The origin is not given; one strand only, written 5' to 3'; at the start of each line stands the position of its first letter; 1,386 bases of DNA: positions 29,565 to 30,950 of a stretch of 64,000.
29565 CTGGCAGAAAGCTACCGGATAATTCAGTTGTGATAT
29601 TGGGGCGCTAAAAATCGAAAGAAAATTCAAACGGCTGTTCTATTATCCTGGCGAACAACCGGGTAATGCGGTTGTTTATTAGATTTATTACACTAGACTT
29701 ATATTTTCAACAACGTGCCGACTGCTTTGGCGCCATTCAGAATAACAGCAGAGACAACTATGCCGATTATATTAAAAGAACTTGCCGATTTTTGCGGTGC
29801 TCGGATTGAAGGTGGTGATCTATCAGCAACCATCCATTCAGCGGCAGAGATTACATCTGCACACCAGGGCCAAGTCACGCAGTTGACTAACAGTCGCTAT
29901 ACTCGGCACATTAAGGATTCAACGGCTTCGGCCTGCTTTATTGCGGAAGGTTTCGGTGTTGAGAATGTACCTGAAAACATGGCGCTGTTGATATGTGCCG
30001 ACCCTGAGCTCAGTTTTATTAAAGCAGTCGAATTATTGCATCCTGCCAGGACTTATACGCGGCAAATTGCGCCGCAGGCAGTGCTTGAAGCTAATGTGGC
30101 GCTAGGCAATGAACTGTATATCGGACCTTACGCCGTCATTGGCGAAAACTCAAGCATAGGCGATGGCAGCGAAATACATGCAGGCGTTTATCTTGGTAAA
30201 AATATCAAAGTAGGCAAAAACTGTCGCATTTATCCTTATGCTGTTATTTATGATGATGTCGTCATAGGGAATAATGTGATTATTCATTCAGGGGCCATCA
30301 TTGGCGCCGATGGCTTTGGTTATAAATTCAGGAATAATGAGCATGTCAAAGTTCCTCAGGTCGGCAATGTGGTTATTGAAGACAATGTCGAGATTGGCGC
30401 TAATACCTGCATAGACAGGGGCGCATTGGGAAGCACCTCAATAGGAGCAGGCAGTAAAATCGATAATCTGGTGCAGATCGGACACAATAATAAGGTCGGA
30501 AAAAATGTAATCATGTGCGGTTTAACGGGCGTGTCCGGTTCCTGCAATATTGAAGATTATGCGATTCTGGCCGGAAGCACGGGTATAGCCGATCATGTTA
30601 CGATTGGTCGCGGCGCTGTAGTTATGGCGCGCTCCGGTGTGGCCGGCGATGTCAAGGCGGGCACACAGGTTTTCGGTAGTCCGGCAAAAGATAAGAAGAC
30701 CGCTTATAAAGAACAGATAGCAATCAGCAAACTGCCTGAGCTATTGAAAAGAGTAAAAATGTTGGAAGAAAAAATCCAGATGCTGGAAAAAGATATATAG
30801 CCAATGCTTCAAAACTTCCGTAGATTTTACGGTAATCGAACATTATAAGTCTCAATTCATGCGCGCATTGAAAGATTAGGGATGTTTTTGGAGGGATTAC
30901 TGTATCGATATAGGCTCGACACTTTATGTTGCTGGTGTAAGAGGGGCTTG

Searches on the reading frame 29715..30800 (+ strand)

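Call 123: search_protein_families(library=pfam, max_evalue=0.00001, proteins=[window:29715-30800:+])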
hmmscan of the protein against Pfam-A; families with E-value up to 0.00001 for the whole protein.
window:29715-30800:+ (361 aa): 3 families
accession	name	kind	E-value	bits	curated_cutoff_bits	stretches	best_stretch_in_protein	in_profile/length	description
PF00132.30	Hexapep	-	1.4e-27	94.7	27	2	163-197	1-35/36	Bacterial transferase hexapeptide (six repeats)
PF25084.1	LbH_EIF2B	-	1.1e-14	54.7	54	1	125-231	7-103/105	EIF2B subunit epsilon LbH domain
PF04613.19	LpxD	-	2.9e-13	49.9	30.8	1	38-107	2-70/70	UDP-3-O-[3-hydroxymyristoyl] glucosamine N-acyltransferase, LpxD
